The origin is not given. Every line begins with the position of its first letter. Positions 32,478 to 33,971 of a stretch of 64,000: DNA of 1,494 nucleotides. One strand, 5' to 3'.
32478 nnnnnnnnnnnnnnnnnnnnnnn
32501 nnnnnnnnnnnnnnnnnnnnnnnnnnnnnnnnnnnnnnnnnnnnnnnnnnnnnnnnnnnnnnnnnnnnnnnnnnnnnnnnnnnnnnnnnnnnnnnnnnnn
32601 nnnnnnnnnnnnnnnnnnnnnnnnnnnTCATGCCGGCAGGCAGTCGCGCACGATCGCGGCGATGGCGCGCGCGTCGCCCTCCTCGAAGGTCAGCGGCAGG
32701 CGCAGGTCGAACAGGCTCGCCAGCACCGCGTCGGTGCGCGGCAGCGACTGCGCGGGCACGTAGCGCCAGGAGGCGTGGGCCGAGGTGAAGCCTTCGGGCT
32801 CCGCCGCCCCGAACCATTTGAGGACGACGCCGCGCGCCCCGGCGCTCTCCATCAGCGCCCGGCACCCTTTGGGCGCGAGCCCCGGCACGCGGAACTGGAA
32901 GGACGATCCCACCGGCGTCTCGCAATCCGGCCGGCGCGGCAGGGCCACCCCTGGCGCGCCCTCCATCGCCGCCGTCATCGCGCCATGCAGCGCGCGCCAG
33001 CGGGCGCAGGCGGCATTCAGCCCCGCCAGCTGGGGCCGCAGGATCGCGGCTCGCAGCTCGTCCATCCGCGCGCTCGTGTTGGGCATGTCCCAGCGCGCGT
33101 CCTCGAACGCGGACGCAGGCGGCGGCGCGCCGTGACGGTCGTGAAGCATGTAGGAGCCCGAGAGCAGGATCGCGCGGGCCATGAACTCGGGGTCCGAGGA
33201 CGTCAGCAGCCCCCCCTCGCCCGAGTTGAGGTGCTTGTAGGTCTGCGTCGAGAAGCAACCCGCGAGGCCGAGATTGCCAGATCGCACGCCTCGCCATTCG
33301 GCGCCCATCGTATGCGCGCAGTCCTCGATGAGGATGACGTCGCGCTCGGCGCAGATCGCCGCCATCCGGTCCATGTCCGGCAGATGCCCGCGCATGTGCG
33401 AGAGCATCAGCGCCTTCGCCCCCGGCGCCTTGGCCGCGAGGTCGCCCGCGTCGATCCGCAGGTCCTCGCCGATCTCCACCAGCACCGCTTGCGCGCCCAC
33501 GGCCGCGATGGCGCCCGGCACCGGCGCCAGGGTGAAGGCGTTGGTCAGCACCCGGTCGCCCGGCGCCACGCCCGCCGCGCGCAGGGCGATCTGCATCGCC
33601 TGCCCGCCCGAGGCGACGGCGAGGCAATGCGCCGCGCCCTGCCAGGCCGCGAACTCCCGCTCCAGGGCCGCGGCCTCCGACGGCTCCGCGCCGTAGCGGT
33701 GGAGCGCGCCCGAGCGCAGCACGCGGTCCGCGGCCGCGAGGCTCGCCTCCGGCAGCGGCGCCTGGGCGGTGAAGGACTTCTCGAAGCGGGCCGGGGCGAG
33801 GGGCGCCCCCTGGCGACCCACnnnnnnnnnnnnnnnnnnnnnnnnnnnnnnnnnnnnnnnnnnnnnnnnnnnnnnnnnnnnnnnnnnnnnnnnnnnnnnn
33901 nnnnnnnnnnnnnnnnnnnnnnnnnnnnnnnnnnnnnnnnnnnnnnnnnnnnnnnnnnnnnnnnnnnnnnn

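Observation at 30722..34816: Compact cuyA - DegT-type PLP enzyme - racemase - hpsN operon: unusual C3-sulfonate route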

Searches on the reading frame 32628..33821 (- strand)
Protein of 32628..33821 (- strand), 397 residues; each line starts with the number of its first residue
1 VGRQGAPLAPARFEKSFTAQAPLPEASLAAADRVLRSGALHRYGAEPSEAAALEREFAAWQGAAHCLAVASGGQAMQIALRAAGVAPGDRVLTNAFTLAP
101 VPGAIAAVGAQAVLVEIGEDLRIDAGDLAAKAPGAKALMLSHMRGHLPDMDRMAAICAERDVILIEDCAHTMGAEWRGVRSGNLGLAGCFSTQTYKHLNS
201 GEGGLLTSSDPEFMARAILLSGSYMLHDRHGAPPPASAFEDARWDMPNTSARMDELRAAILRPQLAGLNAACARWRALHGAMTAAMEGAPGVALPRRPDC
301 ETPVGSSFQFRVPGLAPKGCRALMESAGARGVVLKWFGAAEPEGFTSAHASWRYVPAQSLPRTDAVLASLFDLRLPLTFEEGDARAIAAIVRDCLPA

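Call 7: search_protein_families(library=pfam, proteins=[window:32628-33821:-])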
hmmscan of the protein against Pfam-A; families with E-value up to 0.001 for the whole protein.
window:32628-33821:- (397 aa): 2 families
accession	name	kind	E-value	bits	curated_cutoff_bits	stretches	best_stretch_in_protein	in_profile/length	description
PF01041.23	DegT_DnrJ_EryC1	-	8.3e-56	190.2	19.8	1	27-391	7-359/360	DegT/DnrJ/EryC1/StrS aminotransferase family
PF00155.27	Aminotran_1_2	-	1.9e-05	24.4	19.7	1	20-174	17-192/361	Aminotransferase class I and II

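Call 8: search_protein_families(library=ncbifam, proteins=[window:32628-33821:-])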
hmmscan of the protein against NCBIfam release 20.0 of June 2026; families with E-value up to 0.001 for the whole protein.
window:32628-33821:- (397 aa): 8 families
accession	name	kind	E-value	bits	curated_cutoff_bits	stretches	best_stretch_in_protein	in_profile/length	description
TIGR03588.1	PseC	equivalog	4.1e-30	104.9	423.5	1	48-290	30-280/380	UDP-4-amino-4,6-dideoxy-N-acetyl-beta-L-altrosamine transaminase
NF008658.2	PRK11658.1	equivalog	3.5e-28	98.3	631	1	23-290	12-275/379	UDP-4-amino-4-deoxy-L-arabinose aminotransferase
TIGR04181.1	NHT_00031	hypoth_equivalog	6.7e-28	97.6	420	1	52-294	34-284/359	LegC family aminotransferase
NF008687.0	PRK11706.1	equivalog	3.8e-24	85.1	375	1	59-270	42-251/375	dTDP-4-amino-4,6-dideoxygalactose transaminase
TIGR04427.1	PLP_DesI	equivalog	4.1e-18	65.7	650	1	52-294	56-285/390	dTDP-4-dehydro-6-deoxyglucose aminotransferase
NF011936.0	PRK15407.1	equivalog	1.9e-16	59.8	423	1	47-213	64-240/440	lipopolysaccharide biosynthesis protein RfbH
TIGR02379.1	ECA_wecE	subfamily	3.3e-16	59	434.85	1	62-220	45-206/376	dTDP-4-amino-4,6-dideoxy-D-glucose transaminase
TIGR00858.1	bioF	equivalog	0.00078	18.3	426.45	0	50-174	68-194/365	8-amino-7-oxononanoate synthase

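Call 19: search_solved_structures(query=window:32628-33821:-, show_alignments=1)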
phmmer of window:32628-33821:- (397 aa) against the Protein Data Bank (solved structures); distinct sequences matched with E-value up to 0.001: 55.
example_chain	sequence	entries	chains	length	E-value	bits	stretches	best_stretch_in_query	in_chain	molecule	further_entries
1b9i_A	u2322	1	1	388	4.3e-35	124.8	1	17-393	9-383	PROTEIN (3-AMINO-5-HYDROXYBENZOIC ACID SYNTHASE)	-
1b9h_A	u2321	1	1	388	4.5e-35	124.8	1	17-393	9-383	PROTEIN (3-AMINO-5-HYDROXYBENZOIC ACID SYNTHASE)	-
2oga_A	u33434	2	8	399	7.1e-29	104.4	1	27-383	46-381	Transaminase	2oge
5w70_A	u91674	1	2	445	2.6e-27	99.3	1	43-276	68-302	L-glutamine:2-deoxy-scyllo-inosose aminotransferase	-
5k8b_A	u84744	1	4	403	5.9e-27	98.1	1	61-316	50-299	8-amino-3,8-dideoxy-alpha-D-manno-octulosonate transaminase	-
3bn1_A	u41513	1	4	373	1.5e-26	96.8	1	53-229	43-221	Perosamine synthetase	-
3dr7_A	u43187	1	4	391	1.5e-26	96.7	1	53-229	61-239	Putative perosamine synthetase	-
3dr4_A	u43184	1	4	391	1e-25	94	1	53-229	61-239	Putative perosamine synthetase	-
2c7t_A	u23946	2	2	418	7.1e-25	91.2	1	46-299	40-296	GLUTAMINE-2-DEOXY-SCYLLO-INOSOSE AMINOTRANSFERASE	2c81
5w71_A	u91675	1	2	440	8.2e-25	91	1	46-299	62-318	L-glutamine:2-deoxy-scyllo-inosose aminotransferase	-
7b0d_A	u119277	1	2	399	2.3e-24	89.6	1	48-266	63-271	Glutamine--scyllo-inositol transaminase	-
3nu7_A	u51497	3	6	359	2.7e-24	89.3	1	20-265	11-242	Aminotransferase WbpE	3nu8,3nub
3nyu_A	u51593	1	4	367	2.9e-24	89.2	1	20-265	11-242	Aminotransferase WbpE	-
4zwv_A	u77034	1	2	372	9.4e-24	87.5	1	27-328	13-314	Putative aminotransferase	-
4xau_A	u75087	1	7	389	1.3e-23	87.1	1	27-328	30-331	Putative aminotransferase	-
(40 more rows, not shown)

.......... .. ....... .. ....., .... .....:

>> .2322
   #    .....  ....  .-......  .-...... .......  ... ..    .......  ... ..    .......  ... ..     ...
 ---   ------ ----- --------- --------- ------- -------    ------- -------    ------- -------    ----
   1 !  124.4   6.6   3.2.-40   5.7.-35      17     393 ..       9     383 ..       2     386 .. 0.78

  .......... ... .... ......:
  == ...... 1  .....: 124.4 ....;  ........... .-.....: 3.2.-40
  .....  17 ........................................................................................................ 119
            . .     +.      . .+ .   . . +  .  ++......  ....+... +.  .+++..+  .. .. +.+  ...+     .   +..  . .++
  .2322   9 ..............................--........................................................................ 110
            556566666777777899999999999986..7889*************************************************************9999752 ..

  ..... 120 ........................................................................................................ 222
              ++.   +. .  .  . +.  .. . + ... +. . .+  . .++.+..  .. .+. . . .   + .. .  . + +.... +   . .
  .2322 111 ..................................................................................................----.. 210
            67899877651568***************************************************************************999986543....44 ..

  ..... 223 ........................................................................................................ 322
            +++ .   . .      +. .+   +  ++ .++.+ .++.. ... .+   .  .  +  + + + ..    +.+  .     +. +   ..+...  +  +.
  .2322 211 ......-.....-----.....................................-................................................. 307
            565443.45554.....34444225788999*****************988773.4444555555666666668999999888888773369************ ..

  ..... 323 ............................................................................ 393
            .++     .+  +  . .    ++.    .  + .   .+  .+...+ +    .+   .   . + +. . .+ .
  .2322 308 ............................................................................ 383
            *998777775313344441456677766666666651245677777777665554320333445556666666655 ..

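Call 20: find_homologous_proteins(query=window:32628-33821:-, max_evalue=1e-20)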
Query window:32628-33821:- (397 aa): 8000 proteins with E <= 1e-20 among 8000 candidates; the best 120 are listed.
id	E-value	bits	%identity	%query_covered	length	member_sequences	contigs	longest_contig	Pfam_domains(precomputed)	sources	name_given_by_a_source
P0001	1.3e-257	872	100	100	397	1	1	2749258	PF00155.28,PF01041.24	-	-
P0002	1.3e-187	642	78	96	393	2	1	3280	PF00155.28,PF01041.24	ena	-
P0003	1.4e-177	609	75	96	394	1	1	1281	PF01041.24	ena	-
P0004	6.5e-177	607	75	97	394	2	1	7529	PF01041.24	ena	-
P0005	1.3e-172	592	73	96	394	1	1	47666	PF00155.28,PF01041.24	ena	-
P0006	2.1e-159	549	68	97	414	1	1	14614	PF00155.28,PF01041.24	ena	-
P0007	4.1e-158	545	68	98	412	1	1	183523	PF00155.28,PF01041.24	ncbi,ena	-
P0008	8.3e-158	544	68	97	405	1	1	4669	PF00155.28,PF01041.24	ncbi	-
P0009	6.3e-157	541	67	98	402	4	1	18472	PF01041.24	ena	-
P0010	1.4e-156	540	65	98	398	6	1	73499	PF01041.24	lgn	-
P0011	5.1e-156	538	67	96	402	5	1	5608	PF01041.24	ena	-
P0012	6.4e-156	537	65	97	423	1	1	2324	PF01041.24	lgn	-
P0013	1.3e-155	537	67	95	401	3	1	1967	PF00155.28,PF01041.24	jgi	jgi:dTDP-4-amino-4,6-dideoxygalactose transaminase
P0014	1.3e-155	537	64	96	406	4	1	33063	PF00155.28,PF01041.24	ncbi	ncbi:MAG: aminotransferase class I/II-fold pyridoxal phosphate-dependent enzyme [Pseudomonadota bact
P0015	2.2e-155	536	64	97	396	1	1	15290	PF00155.28,PF01041.24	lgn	-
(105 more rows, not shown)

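Call 22: find_related_loci(query=A1, collection=genome_contigs, flank=6000)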
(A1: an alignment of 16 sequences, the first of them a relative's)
Query A1 (397 aa) in genome_contigs; peptide patterns used: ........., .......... (x = any residue, [..] = any of these).
600 stretches matched a pattern (row limit reached: there are more); 592 encode a relative of the query (tblastn E <= 1e-3); the best 80 are kept; 80 distinct loci.
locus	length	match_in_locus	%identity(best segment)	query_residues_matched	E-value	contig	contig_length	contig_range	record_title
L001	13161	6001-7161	64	13-394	6e-159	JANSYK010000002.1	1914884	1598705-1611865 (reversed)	MAG: Alphaproteobacteria bacterium isolate bin.49 k141_601319_length_1914884_cov_139.9982, whole genome shotgun sequence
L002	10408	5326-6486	63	13-394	2e-156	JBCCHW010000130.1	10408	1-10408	MAG: Pseudomonadota bacterium isolate P01_B01_bin.76 k141_3655093_length_10408_cov_44.0287, whole genome shotgun sequenc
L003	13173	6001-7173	62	8-393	8e-157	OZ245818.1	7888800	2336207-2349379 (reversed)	MAG: Hoeflea sp. isolate 46c4322e-39e3-4f6d-b306-f099e3b1c066 genome assembly, chromosome: 1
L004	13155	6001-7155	65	8-387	5e-156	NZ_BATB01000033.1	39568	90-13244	Limimaricola cinnabarinus LL-001, whole genome shotgun sequence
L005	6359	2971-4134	65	13-395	8e-157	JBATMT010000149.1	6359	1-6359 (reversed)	MAG: Paracoccaceae bacterium isolate MFD10503_ilm_asm_bin9 k127_30714, whole genome shotgun sequence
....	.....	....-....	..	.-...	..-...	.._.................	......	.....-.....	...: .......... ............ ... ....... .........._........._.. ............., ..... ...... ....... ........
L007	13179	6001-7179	62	4-391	7e-156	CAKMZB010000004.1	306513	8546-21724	uncultured Alphaproteobacteria bacterium isolate EG18N_Bin5 genome assembly, contig: NODE_4_length_306513_cov_4.881530,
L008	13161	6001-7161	64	13-394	2e-155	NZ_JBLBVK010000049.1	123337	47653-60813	Silicimonas sp. MF1-12-2 contig_50, whole genome shotgun sequence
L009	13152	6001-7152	62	13-391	5e-154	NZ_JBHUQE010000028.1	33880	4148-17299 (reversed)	Sedimentitalea sp. HM32M-2 Scaffold28, whole genome shotgun sequence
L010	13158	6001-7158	63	7-387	1e-151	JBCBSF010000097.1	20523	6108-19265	MAG: Pseudomonadota bacterium isolate J06638_17 NODE_97_length_20523_cov_9.143158, whole genome shotgun sequence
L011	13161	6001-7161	61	12-393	1e-151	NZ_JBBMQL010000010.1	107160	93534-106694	Sulfitobacter sp. AS92 isolate_92_10, whole genome shotgun sequence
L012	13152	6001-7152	64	13-393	7e-151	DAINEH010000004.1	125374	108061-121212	MAG TPA_asm: Paracoccaceae bacterium isolate CTOTU26048 NODE_25_length_125374_cov_11.243802, whole genome shotgun sequen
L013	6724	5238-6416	60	4-391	1e-150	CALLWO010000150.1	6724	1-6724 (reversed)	MAG: uncultured Boseongicola sp. isolate L2_Bin_METABAT__104_sub_1 genome assembly, contig: c_000001479038, whole genome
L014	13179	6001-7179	64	8-397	7e-150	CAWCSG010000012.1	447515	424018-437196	MAG: uncultured Alphaproteobacteria bacterium isolate MFD05442.bin.1.422 genome assembly, contig: contig_3417, whole gen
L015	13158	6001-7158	63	13-393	7e-150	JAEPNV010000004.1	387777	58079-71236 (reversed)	MAG: Roseibium sp. isolate HXMU1420-7 NODE_4_length_387777_cov_8.082391, whole genome shotgun sequence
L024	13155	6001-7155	60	12-391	4e-147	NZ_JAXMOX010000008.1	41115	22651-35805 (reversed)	MAG: Leisingera sp. isolate PC_MBin.33 PCX_350CoAssmbCtg, whole genome shotgun sequence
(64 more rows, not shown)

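Call 51: search_protein_families(library=pfam, proteins=[L024:3970-4965:+, L011:1247-2224:+, L011:9191-10177:+, L010:7837-8967:+, L010:10121-11707:+, L004:7720-8967:+, L004:3946-4857:-, L007:7376-7942:+, L003:10816-12798:+, L003:7497-10004:-], max_evalue=0.0001)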
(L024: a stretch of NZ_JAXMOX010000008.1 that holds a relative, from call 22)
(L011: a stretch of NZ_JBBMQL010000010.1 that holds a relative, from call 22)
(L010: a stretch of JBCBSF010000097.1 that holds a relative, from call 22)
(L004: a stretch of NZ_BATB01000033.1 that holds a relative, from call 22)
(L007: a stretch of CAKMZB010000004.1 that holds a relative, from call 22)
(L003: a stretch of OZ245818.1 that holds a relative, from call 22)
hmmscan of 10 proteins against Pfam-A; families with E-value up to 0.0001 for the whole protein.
L024:3970-4965:+ (332 aa): 2 families
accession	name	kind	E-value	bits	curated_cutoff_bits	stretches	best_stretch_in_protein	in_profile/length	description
PF12833.13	HTH_18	-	3.8e-21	75.6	33.6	1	234-310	1-77/80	Helix-turn-helix domain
PF00165.29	HTH_AraC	-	1.2e-16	60.8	26.6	2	275-308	6-38/42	Bacterial regulatory helix-turn-helix proteins, AraC family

L011:1247-2224:+ (325 aa): 3 families
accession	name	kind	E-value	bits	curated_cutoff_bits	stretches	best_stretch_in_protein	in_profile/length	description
PF03466.25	LysR_substrate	-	3.9e-25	88.9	28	1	102-286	8-192/209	LysR substrate binding domain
PF00126.33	HTH_1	-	9.2e-19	67.6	26.6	1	12-71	1-60/60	Bacterial regulatory helix-turn-helix protein, lysR family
PF09339.16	HTH_IclR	-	6.1e-05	23.1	22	0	15-51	9-45/52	IclR helix-turn-helix domain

L011:9191-10177:+ (328 aa): 1 family
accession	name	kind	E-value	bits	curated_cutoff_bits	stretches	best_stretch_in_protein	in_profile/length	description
PF03601.19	Cons_hypoth698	-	2.9e-62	210.8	24.5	1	15-302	2-298/304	Conserved hypothetical protein 698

L010:7837-8967:+ (376 aa): 1 family
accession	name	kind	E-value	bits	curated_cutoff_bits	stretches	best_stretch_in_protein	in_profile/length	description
PF04069.17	OpuAC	-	2.5e-50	171.9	21.2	1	84-365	3-257/257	Substrate binding domain of ABC-type glycine betaine transport system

L010:10121-11707:+ (528 aa): 1 family
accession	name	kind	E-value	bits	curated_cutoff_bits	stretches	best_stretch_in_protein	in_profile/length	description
PF00528.27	BPD_transp_1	-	7.9e-25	88.1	26.4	1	356-518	1-176/184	Binding-protein-dependent transport system inner membrane component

L004:7720-8967:+ (415 aa): 5 families
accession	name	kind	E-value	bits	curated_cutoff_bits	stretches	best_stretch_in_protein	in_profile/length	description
PF09084.16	NMT1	-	2.8e-18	67.1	20.5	1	122-330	5-214/216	NMT1/THI5 like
PF13379.11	NMT1_2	-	5.9e-14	52.9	24.7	1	122-326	19-239/252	NMT1-like family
PF12974.12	Phosphonate-bd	-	9.2e-12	45.3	27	1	136-323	26-223/242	ABC transporter, phosphonate, periplasmic substrate-binding protein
PF04069.17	OpuAC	-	5.4e-09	36.5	21.2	1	114-319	4-227/257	Substrate binding domain of ABC-type glycine betaine transport system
PF16868.10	NMT1_3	-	7.8e-05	22.9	27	0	191-267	90-168/289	NMT1-like family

L004:3946-4857:- (303 aa): 2 families
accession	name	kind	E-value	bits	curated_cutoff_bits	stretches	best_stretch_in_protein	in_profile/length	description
PF00126.33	HTH_1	-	1.4e-18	67.1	26.6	1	3-57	1-55/60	Bacterial regulatory helix-turn-helix protein, lysR family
PF03466.25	LysR_substrate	-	3.1e-14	53.3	28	1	91-286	6-196/209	LysR substrate binding domain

L007:7376-7942:+ (188 aa): 3 families
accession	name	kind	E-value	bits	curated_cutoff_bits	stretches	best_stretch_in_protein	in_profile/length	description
PF01381.28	HTH_3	-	8.1e-11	42.2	23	1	14-66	1-53/55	Helix-turn-helix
PF13560.12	HTH_31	-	1.7e-10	41.5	27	1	11-64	3-57/64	Helix-turn-helix domain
PF07883.17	Cupin_2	-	6.6e-10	39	27.2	1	117-182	4-69/70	Cupin domain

L003:10816-12798:+ (660 aa): 2 families
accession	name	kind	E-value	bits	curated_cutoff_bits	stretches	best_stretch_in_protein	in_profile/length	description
PF00563.25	EAL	-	5e-72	242.5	31.3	1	400-636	2-236/236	EAL domain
PF00990.26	GGDEF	-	3.6e-34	118.3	23.8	1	224-380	2-161/161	Diguanylate cyclase, GGDEF domain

L003:7497-10004:- (835 aa): 5 families
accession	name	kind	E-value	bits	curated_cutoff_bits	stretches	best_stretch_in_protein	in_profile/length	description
PF12860.13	PAS_7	-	7.4e-83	274.7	27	3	154-267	1-114/115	PAS fold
PF00563.25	EAL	-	8.1e-73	245.1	31.3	1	584-814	2-235/236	EAL domain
PF00990.26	GGDEF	-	1e-48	165.6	23.8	1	408-562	1-159/161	Diguanylate cyclase, GGDEF domain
PF13188.13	PAS_8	-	2.4e-09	37.2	21.8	0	282-334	1-53/65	PAS domain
PF00989.32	PAS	-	7.1e-05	23.2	22.6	0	148-242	1-88/113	PAS fold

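Call 62: search_dna_similar(query=window:32628-33821:-, collection=plasmids, mode=protein, max_evalue=1e-80, max_rows=25)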
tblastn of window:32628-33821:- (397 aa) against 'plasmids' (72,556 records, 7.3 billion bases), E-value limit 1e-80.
Records with a match: 10; places in all: 10; records where one place covers at least 80% of the query: 10.
Best place of each record, by identity: 60-80% 6; <60% 4.
By first word of the organism name: Paracoccus 2; Mesorhizobium 2; Ancylobacter 1; Ensifer 1; Shinella 1; Leisingera 1; Pseudomonas 1; Polaromonas 1.
By predicted mobility (MOB-suite, as given by PLSDB): non-mobilizable 6; mobilizable 3; conjugative 1.
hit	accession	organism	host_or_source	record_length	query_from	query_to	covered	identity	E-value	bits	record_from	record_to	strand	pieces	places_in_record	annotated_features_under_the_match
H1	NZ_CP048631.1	Ancylobacter pratisalsi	-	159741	10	391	96%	63.3%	1e-130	421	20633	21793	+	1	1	aminotransferase class I/II-fold pyridoxal phosphate-dependent enzyme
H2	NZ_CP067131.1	Paracoccus seriniphilus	cell culture,washing water of Bugula ...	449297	11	394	97%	62.5%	9e-130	418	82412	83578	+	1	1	aminotransferase class I/II-fold pyridoxal phosphate-dependent enzyme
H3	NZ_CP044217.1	Mesorhizobium terrae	soil,soil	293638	3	397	99%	60.5%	5e-135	433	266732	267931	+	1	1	DegT/DnrJ/EryC1/StrS family aminotransferase | D-cysteine desulfhydrase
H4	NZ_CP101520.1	Ensifer adhaerens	cell cuture,rhizosphere soil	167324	8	395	98%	60.8%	3e-131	422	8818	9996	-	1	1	DegT/DnrJ/EryC1/StrS family aminotransferase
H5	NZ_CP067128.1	Paracoccus alcaliphilus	whole organism,soil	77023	13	391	95%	62.0%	4e-121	393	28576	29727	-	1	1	DegT/DnrJ/EryC1/StrS family aminotransferase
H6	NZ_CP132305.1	Shinella sumterensis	Homo sapiens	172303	8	395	98%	60.3%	4e-129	416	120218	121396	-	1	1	DegT/DnrJ/EryC1/StrS family aminotransferase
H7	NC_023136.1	Leisingera methylohalidivorans DSM 14336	Seawater collected from a tide pool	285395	12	391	96%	59.7%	1e-130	420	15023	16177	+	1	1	aminotransferase class I/II-fold pyridoxal phosphate-dependent enzyme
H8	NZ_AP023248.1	Mesorhizobium sp. 131-2-1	Lotus japonicus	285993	12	395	97%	58.9%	1e-128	415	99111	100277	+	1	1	DegT/DnrJ/EryC1/StrS family aminotransferase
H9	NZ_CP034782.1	Pseudomonas sp. MPC6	-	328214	11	397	97%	53.9%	1e-118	386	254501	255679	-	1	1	aminotransferase class I/II-fold pyridoxal phosphate-dependent enzyme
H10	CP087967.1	Polaromonas sp. P1-6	cell culture,cave ground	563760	13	391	95%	46.8%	6e-92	309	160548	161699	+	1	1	DegT/DnrJ/EryC1/StrS aminotransferase family protein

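Call 63: get_annotated_region(hit=H7, flank=7000)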
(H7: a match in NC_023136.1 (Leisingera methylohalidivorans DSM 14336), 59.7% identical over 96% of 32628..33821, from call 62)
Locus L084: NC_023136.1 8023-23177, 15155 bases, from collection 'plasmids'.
description: Leisingera methylohalidivorans DSM 14336 plasmid unnamed2, complete sequence
organism: Leisingera methylohalidivorans DSM 14336 (NCBI taxid 999552)
taxonomy: Bacteria; Pseudomonadota; Alphaproteobacteria; Rhodobacterales; Roseobacteraceae; Leisingera; Leisingera methylohalidivorans; Leisingera methylohalidivorans DSM 14336
host: -; source: Seawater collected from a tide pool; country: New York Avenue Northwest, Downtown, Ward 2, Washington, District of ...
typing (MOB-suite, as given by PLSDB): mobilizable; replicon rep_cluster_378; relaxase MOBP
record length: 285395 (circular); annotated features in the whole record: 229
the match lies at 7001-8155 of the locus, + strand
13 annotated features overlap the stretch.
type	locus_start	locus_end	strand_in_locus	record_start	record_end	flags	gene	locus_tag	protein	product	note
CDS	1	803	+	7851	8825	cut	-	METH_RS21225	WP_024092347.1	LysR family transcriptional regulator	GO:0006355 - regulation of DNA-templated transcription [Evidence IEA]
CDS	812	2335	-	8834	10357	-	-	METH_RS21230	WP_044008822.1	trimethylamine methyltransferase family protein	GO:0015948 - methanogenesis [Evidence IEA]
CDS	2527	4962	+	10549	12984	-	-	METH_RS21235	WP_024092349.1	FAD-dependent oxidoreductase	-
CDS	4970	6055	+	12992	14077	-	-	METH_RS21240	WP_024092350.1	helix-turn-helix domain-containing protein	GO:0006355 - regulation of DNA-templated transcription [Evidence IEA]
CDS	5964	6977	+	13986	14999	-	-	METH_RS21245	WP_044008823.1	D-cysteine desulfhydrase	-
CDS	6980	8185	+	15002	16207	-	-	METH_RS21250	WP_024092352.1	aminotransferase class I/II-fold pyridoxal phosphate-dependent enzyme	GO:0009058 - biosynthetic process [Evidence IEA]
CDS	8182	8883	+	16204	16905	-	-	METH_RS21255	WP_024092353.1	amino acid racemase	GO:0006520 - amino acid metabolic process [Evidence IEA]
CDS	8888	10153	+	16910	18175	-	hisD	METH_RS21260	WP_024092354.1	histidinol dehydrogenase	GO:0000105 - histidine biosynthetic process [Evidence IEA]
CDS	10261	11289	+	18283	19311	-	-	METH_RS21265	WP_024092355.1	putative sulfate exporter family transporter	-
CDS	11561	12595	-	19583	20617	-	-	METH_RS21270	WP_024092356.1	IS110 family transposase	-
CDS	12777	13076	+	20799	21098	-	-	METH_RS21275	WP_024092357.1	hypothetical protein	-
CDS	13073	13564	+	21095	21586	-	-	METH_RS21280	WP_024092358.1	hypothetical protein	-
CDS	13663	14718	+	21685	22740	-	-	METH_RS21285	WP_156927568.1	hypothetical protein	-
